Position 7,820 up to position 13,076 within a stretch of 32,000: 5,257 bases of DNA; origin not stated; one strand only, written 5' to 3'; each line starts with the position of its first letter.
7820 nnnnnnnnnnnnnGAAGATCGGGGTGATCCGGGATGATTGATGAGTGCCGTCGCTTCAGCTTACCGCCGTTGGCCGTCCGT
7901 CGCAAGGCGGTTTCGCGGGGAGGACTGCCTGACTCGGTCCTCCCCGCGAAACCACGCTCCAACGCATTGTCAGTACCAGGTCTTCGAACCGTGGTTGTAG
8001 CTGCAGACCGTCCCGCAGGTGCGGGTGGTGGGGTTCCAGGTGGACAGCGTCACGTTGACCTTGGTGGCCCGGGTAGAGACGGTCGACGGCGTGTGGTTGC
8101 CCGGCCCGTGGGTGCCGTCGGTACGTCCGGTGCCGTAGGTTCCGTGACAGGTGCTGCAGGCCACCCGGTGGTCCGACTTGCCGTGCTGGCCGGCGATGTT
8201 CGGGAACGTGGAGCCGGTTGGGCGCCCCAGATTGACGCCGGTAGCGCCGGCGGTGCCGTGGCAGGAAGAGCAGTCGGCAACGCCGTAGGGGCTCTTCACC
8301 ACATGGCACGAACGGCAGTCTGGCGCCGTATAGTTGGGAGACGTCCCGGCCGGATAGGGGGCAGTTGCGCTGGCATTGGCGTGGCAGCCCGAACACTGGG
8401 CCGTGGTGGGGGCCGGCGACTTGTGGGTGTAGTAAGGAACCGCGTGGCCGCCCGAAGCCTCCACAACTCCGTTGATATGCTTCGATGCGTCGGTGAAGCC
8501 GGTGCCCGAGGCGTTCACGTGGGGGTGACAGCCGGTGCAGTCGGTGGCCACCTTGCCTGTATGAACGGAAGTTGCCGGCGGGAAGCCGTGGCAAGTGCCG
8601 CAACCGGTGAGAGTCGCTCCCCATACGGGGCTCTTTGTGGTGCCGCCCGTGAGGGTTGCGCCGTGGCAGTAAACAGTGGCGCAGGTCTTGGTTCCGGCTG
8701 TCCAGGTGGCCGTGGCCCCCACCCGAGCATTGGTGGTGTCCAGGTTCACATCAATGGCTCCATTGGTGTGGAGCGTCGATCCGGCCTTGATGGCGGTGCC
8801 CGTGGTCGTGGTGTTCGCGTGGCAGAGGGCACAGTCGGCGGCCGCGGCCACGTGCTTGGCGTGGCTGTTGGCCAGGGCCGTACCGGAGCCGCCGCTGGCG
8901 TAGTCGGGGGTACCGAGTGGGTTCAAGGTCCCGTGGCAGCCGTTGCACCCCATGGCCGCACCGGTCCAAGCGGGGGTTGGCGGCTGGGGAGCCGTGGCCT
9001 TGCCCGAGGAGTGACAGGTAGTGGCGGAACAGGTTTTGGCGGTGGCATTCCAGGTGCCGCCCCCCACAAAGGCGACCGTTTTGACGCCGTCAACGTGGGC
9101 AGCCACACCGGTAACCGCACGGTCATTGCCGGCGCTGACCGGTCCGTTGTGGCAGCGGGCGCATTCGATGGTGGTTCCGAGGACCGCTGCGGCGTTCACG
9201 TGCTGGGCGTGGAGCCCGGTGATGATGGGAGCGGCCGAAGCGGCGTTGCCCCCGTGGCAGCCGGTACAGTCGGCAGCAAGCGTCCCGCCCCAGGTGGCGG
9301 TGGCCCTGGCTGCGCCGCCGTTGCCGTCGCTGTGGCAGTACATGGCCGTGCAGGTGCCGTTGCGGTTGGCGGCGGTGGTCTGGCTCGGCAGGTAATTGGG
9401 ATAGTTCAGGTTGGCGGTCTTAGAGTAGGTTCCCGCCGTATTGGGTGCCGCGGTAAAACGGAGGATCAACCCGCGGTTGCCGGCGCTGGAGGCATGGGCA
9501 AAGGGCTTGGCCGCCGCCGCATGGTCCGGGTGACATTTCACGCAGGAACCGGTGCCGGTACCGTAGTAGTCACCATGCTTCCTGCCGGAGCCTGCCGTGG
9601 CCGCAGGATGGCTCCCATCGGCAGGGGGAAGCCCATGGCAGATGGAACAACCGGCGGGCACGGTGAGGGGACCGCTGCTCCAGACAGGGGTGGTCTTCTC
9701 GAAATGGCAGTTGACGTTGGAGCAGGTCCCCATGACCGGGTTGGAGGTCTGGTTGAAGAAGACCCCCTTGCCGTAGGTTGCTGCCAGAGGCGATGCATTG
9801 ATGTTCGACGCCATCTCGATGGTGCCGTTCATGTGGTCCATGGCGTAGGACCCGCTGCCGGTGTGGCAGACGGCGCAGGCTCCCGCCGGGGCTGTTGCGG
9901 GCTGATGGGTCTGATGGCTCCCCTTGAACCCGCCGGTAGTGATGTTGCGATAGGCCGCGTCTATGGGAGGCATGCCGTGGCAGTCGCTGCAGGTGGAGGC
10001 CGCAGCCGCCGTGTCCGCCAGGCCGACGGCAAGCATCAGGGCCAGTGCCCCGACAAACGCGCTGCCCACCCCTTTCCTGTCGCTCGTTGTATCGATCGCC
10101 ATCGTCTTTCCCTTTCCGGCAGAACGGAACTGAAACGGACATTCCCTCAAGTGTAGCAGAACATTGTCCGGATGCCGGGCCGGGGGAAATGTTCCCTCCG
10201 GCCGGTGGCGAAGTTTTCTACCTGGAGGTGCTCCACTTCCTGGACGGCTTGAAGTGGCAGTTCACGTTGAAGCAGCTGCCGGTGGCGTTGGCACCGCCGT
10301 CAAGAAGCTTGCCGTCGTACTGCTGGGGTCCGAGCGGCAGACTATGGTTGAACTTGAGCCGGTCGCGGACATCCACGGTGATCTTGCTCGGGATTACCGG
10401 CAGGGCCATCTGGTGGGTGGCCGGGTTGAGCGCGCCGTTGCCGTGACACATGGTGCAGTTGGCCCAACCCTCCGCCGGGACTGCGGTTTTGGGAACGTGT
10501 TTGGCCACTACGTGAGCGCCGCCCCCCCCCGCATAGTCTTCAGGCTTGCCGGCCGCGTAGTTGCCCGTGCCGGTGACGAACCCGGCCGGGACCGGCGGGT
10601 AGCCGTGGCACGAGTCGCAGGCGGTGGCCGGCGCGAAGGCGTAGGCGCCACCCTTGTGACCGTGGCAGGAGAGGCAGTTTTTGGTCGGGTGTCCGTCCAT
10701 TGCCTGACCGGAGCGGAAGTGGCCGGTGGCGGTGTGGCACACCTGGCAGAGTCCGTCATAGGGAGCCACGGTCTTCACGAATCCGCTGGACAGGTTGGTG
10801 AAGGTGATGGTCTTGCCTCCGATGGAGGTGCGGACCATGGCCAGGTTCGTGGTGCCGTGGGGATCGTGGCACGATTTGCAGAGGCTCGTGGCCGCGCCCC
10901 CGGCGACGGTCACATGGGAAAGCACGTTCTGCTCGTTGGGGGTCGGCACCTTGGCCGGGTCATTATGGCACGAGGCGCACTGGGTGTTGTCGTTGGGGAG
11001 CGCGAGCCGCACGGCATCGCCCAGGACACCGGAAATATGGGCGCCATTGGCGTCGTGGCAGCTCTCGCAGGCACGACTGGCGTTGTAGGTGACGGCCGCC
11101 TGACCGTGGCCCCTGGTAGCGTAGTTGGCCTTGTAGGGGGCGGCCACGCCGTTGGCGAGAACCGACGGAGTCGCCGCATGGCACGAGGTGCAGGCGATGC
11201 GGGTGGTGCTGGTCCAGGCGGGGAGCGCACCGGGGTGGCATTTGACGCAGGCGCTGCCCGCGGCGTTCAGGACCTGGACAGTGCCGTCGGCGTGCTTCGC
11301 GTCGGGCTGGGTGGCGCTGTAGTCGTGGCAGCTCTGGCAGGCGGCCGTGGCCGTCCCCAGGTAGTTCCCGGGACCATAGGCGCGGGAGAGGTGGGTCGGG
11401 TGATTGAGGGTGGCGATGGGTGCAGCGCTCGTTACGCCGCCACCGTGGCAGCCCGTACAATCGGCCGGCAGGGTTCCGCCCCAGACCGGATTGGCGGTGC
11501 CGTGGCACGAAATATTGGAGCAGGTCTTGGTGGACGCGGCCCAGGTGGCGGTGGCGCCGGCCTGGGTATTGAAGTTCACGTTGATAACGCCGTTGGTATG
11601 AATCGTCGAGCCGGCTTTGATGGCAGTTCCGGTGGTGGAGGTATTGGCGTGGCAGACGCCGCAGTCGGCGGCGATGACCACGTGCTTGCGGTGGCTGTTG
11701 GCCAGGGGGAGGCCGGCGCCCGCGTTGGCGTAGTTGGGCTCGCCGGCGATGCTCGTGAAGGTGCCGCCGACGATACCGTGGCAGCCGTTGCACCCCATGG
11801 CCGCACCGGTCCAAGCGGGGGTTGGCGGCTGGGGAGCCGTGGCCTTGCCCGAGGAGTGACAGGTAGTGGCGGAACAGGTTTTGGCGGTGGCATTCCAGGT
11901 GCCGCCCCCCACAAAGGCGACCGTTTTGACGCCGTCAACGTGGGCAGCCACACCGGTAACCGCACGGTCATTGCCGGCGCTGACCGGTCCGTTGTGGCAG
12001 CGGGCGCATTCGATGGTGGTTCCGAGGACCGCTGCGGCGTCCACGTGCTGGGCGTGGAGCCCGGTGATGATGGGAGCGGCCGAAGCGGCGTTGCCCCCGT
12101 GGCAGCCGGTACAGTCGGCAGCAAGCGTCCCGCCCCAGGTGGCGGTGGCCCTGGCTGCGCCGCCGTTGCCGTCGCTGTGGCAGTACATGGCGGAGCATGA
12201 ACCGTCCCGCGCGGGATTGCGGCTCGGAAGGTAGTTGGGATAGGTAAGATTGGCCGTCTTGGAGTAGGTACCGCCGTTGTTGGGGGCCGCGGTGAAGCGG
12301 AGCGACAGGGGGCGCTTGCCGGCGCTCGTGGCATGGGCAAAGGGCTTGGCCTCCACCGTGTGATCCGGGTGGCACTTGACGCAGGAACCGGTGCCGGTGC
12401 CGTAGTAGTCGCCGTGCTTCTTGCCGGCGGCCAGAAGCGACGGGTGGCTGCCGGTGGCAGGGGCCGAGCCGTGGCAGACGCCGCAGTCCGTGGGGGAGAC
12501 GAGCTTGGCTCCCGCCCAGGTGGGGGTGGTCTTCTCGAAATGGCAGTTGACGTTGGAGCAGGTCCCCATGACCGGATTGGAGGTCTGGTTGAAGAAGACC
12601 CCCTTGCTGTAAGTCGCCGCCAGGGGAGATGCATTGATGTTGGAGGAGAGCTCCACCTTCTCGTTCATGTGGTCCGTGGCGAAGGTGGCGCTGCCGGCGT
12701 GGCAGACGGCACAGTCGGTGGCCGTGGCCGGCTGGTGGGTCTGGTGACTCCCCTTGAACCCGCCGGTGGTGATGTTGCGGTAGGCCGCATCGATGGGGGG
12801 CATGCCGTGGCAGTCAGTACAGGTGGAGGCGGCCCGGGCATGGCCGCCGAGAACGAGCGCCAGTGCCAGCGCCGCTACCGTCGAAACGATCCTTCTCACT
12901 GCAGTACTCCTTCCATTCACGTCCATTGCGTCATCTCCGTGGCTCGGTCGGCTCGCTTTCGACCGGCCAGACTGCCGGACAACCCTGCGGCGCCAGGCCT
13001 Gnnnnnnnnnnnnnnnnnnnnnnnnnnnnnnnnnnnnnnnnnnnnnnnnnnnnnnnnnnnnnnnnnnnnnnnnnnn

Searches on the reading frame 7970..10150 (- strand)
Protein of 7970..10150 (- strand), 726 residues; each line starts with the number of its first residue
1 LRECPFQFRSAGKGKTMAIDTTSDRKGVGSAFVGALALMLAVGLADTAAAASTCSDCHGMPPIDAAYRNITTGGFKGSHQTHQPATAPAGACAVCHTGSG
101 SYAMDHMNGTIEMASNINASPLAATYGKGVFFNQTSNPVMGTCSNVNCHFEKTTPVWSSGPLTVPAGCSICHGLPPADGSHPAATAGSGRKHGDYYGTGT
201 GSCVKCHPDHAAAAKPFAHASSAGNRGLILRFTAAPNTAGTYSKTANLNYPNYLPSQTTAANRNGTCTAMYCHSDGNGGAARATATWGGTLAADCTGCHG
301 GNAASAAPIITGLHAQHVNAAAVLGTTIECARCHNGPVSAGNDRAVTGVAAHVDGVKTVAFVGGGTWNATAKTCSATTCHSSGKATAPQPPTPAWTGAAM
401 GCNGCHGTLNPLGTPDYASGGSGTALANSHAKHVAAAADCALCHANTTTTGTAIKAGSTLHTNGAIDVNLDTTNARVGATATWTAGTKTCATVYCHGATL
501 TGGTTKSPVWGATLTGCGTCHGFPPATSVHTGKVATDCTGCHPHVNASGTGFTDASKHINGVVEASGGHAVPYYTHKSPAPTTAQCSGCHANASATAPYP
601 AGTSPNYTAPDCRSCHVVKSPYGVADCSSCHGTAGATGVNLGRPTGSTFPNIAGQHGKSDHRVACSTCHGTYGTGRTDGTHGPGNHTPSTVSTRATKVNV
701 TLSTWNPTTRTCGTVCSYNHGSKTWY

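Call 7: search_protein_families(library=pfam, proteins=[window:7970-10150:-])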
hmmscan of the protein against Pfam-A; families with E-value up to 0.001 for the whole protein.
window:7970-10150:- (726 aa): 3 families
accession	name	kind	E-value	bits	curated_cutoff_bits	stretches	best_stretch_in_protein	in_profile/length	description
PF09698.15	GSu_C4xC__C2xCH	-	8e-16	58.9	21.7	3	266-299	1-36/36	Geobacter CxxxxCH...CXXCH motif (GSu_C4xC__C2xCH)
PF14537.11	Cytochrom_c3_2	-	2.7e-15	57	25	0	374-447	7-67/79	Cytochrome c3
PF14522.11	Cytochrome_C7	-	4.8e-15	55.6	24.8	0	575-631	4-66/67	Cytochrome c7 and related cytochrome c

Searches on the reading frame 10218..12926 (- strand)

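Call 7: search_protein_families(library=pfam, proteins=[window:10218-12926:-])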
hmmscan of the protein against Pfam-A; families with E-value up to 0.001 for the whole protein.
window:10218-12926:- (902 aa): 6 families
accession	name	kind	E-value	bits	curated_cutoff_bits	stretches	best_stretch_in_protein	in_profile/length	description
PF14522.11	Cytochrome_C7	-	9.6e-27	93.1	24.8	1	526-583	12-66/67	Cytochrome c7 and related cytochrome c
PF14537.11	Cytochrom_c3_2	-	1.3e-17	64.5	25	0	127-191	11-69/79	Cytochrome c3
PF22113.1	Mtrc-MtrF_II-IV_dom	-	3.9e-16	59.5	30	1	142-362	3-168/176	Outer membrane cytochrome MtrC/MtrF-like, domains II/IV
PF09698.15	GSu_C4xC__C2xCH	-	7.9e-14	52.5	21.7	2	243-276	1-36/36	Geobacter CxxxxCH...CXXCH motif (GSu_C4xC__C2xCH)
PF02085.21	Cytochrom_CIII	-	1.1e-08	35.8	22.9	1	408-494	21-101/101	Class III cytochrome C family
PF09699.15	Paired_CXXCH_1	-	5.8e-05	23.1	20.6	0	673-700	3-26/41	Doubled CXXCH motif (Paired_CXXCH_1)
